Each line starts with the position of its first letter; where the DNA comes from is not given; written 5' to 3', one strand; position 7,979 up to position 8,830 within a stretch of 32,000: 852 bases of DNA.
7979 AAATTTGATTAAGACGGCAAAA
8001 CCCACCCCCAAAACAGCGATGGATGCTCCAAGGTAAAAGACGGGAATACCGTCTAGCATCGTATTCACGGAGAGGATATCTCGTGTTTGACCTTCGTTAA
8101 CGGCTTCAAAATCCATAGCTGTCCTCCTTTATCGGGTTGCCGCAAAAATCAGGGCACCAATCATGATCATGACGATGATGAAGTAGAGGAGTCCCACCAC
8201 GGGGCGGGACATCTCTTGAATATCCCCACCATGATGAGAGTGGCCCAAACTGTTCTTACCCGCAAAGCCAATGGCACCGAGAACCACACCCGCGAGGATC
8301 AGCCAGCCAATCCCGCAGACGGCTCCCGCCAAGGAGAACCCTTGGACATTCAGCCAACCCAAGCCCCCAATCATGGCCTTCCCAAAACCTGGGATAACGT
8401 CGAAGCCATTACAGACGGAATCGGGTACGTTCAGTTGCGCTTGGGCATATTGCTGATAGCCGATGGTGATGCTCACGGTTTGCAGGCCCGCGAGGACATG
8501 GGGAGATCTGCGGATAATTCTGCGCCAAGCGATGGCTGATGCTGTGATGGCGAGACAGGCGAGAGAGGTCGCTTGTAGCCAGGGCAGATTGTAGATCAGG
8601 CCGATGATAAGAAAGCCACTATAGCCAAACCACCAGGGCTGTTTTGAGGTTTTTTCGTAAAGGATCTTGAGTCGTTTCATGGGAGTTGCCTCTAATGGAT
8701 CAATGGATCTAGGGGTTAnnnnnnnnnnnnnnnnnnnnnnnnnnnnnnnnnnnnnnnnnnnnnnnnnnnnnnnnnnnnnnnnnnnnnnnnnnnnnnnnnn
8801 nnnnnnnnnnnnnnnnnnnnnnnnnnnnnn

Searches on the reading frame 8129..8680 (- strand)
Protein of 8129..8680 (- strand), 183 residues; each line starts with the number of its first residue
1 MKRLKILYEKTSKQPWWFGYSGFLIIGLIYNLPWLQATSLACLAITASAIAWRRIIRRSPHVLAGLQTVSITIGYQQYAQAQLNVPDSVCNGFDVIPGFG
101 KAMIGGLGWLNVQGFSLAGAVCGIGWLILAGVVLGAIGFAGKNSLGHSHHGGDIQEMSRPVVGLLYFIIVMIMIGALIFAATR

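Call 5: search_protein_families(library=pfam, proteins=[window:8129-8680:-], max_evalue=0.01)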
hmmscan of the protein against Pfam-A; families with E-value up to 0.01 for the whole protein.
window:8129-8680:- (183 aa): 0 families

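Call 41: search_protein_families(library=ncbifam, proteins=[window:8129-8680:-], max_evalue=0.01)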
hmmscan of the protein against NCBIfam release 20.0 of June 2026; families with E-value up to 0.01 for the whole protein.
window:8129-8680:- (183 aa): 0 families

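Call 105: search_protein_families(library=pfam, proteins=[window:8129-8680:-], max_evalue=10)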
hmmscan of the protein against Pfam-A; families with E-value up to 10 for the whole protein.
window:8129-8680:- (183 aa): 2 families
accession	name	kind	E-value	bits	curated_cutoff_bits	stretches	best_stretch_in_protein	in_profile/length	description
PF09534.15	Trp_oprn_chp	-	0.16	12.2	29.6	1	33-69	43-79/180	Tryptophan-associated transmembrane protein (Trp_oprn_chp)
PF13314.11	DUF4083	-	6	7.3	25.4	1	164-182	5-23/57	Domain of unknown function (DUF4083)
